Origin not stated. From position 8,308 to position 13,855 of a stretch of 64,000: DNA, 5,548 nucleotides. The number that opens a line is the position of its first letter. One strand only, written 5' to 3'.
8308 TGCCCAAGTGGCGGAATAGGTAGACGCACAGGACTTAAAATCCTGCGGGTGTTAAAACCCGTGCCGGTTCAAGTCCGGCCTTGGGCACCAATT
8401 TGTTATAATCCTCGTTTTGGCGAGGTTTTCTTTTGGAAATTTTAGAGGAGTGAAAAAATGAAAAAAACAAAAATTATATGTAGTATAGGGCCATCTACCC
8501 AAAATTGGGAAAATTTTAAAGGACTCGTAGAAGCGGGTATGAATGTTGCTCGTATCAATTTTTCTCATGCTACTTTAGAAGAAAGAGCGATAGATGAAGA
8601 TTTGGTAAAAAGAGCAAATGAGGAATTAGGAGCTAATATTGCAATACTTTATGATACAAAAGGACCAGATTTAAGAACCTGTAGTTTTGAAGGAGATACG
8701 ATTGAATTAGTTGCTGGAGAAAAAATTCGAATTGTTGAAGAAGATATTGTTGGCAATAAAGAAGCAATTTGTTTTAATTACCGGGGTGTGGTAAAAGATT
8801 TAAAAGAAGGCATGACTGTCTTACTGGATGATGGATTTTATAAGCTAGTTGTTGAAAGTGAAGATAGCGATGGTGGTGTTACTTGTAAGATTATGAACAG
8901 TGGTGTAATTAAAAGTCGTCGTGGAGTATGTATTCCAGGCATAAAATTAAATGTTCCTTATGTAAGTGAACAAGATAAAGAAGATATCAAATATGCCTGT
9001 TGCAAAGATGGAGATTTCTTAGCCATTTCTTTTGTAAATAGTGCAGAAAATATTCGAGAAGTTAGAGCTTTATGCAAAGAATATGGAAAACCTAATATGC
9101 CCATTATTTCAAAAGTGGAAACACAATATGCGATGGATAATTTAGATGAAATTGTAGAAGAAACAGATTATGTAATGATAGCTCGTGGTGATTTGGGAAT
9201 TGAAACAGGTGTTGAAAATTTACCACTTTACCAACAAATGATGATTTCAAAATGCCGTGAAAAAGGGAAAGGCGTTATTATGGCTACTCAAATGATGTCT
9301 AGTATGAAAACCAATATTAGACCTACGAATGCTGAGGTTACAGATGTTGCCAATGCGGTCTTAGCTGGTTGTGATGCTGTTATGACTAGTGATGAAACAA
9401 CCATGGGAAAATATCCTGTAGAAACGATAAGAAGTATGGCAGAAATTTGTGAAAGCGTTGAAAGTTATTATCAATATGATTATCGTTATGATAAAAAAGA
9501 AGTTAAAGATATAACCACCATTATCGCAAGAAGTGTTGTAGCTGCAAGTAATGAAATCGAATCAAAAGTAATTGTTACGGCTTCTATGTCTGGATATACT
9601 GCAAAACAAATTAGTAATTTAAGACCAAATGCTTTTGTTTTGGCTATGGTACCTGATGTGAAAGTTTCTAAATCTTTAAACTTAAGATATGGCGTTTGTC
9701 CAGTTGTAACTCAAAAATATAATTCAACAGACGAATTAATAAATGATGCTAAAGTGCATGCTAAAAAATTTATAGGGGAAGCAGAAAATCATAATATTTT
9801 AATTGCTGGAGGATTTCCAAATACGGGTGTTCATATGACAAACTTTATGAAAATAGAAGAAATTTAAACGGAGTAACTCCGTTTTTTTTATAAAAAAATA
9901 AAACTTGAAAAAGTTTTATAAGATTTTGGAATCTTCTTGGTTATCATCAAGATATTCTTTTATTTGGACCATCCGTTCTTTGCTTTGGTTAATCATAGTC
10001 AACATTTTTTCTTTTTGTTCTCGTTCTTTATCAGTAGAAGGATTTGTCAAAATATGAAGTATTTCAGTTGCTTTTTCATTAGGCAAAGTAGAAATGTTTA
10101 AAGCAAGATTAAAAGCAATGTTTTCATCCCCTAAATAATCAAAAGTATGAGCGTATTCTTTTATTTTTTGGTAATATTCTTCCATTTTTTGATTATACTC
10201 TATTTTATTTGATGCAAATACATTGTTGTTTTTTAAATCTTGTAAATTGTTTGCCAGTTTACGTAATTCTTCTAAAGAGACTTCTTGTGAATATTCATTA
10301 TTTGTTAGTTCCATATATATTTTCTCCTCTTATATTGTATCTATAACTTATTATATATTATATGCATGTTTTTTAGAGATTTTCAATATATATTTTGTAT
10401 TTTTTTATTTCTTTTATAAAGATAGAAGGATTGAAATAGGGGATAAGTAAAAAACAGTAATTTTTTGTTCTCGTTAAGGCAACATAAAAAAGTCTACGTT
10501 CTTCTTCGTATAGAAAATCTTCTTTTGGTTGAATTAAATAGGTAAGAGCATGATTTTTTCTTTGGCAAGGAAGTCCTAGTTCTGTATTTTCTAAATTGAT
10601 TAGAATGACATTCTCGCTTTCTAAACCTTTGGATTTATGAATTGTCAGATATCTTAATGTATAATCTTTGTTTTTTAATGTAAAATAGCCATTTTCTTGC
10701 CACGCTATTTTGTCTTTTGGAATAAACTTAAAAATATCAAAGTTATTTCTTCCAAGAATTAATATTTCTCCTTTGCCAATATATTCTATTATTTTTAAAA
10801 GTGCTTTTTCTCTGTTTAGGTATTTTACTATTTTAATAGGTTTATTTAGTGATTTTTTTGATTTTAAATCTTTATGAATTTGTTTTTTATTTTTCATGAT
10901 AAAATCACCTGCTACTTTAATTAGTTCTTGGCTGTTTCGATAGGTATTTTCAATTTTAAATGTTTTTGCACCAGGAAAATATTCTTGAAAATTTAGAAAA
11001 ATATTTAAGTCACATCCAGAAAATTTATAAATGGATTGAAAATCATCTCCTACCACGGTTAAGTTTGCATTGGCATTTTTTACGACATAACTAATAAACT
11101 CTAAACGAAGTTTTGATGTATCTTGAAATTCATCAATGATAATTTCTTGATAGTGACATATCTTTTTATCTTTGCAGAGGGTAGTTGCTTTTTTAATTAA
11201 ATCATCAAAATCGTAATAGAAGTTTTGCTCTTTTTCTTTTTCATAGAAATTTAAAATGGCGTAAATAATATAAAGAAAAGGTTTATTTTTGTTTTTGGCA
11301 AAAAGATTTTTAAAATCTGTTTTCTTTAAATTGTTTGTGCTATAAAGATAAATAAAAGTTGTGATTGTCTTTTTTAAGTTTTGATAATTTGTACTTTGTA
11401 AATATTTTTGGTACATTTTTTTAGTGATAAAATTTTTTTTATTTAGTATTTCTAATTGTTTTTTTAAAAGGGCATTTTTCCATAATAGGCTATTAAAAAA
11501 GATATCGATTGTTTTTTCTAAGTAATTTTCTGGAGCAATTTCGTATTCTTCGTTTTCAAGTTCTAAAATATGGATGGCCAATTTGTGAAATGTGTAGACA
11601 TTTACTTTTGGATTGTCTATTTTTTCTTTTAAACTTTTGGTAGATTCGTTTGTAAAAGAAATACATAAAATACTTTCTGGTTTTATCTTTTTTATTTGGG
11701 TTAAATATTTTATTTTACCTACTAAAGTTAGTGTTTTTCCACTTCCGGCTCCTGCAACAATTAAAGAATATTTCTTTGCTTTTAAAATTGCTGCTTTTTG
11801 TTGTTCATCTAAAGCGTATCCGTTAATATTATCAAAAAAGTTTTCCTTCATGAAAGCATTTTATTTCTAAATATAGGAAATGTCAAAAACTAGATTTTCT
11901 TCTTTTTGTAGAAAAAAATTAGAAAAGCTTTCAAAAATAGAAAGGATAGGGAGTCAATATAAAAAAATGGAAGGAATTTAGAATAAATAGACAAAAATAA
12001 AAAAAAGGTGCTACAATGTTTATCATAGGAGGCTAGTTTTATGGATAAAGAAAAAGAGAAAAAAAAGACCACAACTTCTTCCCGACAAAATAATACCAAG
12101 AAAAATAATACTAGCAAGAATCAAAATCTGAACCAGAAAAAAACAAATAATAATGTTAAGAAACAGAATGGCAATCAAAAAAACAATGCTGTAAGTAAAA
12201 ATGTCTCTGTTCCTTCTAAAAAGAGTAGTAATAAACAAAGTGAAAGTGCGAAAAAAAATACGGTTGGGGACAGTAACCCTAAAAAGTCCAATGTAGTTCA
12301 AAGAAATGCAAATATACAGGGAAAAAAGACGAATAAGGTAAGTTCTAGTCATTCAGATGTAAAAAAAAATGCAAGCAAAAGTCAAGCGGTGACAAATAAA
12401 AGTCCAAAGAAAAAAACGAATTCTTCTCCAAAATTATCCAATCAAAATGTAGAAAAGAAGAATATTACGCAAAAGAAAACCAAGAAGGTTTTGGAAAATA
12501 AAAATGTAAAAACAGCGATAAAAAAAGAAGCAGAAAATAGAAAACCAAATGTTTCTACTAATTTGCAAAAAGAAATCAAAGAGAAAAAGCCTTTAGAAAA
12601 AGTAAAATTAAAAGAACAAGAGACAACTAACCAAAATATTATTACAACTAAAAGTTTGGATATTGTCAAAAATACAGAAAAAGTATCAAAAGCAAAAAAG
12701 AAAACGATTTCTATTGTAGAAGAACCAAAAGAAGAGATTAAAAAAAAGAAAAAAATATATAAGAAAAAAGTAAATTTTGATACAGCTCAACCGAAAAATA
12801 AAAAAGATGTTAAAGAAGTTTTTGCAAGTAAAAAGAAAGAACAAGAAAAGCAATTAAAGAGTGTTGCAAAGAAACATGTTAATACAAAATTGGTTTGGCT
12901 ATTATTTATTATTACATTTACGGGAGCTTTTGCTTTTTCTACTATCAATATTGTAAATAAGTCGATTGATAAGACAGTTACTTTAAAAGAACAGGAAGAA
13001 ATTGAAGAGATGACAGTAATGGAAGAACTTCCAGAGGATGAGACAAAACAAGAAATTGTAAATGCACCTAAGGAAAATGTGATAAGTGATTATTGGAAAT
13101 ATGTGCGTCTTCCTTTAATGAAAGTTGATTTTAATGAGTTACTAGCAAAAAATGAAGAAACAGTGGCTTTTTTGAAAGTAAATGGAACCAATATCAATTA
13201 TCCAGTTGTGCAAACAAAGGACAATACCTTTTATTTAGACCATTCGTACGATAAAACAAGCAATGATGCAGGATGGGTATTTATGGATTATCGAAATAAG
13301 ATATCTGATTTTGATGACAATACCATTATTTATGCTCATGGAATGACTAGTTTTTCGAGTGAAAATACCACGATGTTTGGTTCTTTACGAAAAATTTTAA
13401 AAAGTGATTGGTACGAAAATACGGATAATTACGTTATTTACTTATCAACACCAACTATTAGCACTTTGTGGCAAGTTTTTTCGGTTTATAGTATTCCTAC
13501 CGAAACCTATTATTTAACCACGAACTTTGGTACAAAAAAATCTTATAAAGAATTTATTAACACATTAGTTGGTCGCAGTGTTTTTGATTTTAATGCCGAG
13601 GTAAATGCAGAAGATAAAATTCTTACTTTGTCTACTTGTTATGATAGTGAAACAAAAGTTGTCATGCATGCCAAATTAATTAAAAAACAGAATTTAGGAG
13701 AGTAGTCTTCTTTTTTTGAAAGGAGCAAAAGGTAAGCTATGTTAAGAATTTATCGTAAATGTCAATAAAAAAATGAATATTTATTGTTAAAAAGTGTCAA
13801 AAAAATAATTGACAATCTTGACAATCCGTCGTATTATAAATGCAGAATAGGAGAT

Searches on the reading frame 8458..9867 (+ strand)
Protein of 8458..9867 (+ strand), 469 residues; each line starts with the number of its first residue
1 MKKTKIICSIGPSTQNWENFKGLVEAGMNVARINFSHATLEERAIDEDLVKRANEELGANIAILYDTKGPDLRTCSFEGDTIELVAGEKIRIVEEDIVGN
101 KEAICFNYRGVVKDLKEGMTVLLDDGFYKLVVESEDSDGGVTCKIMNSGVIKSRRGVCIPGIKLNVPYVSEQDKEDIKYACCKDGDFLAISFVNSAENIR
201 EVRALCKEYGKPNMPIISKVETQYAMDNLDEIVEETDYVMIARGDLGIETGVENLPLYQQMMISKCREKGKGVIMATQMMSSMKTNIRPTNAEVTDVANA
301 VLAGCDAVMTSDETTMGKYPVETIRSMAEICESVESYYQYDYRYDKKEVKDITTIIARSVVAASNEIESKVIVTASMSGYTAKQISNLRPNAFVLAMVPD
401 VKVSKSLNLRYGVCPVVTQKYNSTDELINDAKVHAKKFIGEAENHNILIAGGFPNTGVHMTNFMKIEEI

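Call 74: search_protein_families(library=pfam, proteins=[window:8458-9867:+], max_evalue=0.00001)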
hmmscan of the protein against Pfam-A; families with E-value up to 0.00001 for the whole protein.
window:8458-9867:+ (469 aa): 2 families
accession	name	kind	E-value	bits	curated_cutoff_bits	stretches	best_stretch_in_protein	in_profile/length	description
PF00224.27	PK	-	2.6e-108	362.5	30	1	1-324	1-328/328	Pyruvate kinase, barrel domain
PF02887.21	PK_C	-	1.2e-20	74.1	28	1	356-466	3-113/114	Pyruvate kinase, alpha/beta domain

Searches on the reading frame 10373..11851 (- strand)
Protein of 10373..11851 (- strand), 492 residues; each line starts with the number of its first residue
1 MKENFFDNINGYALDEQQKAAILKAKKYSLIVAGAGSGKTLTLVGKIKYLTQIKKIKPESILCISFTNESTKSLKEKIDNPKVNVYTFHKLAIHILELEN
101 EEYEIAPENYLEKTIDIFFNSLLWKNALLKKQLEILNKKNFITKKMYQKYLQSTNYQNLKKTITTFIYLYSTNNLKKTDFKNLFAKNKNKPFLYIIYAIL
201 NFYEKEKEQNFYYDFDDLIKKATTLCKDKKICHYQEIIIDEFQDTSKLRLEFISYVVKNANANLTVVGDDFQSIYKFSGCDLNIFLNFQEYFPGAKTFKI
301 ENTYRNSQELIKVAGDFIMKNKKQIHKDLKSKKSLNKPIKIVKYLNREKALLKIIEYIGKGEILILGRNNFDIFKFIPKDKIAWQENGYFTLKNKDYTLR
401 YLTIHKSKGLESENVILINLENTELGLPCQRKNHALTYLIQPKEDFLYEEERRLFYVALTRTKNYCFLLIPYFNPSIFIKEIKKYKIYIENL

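Call 74: search_protein_families(library=pfam, proteins=[window:10373-11851:-], max_evalue=0.00001)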
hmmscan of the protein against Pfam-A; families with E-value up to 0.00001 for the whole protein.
window:10373-11851:- (492 aa): 6 families
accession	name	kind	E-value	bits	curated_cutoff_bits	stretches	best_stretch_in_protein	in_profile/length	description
PF00580.27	UvrD-helicase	-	1.2e-47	163.4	23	1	14-292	1-270/271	UvrD/REP helicase N-terminal domain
PF13245.12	AAA_19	-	3.2e-21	76.3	25.1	1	18-277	1-133/134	AAA domain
PF13361.12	UvrD_C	-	5e-13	49.6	25.6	1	398-468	286-345/350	UvrD-like helicase C-terminal domain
PF13538.12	UvrD_C_2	-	4.7e-10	39.6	27.4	0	438-468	19-51/52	UvrD-like helicase C-terminal domain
PF13604.12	AAA_30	-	3.3e-06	27.4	27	0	14-89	2-77/191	AAA domain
PF01443.25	Viral_helicase1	-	7.9e-06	26.3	21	0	399-466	177-224/228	Viral superfamily 1 RNA helicase core domain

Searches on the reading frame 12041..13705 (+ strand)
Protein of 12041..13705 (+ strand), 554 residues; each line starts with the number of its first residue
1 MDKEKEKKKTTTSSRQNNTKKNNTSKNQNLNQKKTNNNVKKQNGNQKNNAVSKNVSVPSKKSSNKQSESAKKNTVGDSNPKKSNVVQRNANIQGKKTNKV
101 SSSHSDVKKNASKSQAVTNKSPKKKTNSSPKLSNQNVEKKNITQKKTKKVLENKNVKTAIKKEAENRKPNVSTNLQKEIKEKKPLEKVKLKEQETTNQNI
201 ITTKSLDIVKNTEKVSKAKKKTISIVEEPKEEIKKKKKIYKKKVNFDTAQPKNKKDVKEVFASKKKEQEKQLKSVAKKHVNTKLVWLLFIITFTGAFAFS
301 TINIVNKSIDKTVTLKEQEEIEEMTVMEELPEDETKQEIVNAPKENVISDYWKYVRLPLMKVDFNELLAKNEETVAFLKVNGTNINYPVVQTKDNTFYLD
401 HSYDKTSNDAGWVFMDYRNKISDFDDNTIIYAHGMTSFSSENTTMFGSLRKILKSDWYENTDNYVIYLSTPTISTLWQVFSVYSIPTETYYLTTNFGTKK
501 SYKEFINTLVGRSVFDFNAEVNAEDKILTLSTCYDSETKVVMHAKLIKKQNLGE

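Call 74: search_protein_families(library=pfam, proteins=[window:12041-13705:+], max_evalue=0.00001)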
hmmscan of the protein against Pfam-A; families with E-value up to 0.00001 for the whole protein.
window:12041-13705:+ (554 aa): 1 family
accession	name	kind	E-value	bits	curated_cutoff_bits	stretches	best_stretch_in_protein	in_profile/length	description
PF04203.18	Sortase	-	2.5e-10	40.6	26.6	1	378-546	1-124/125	Sortase domain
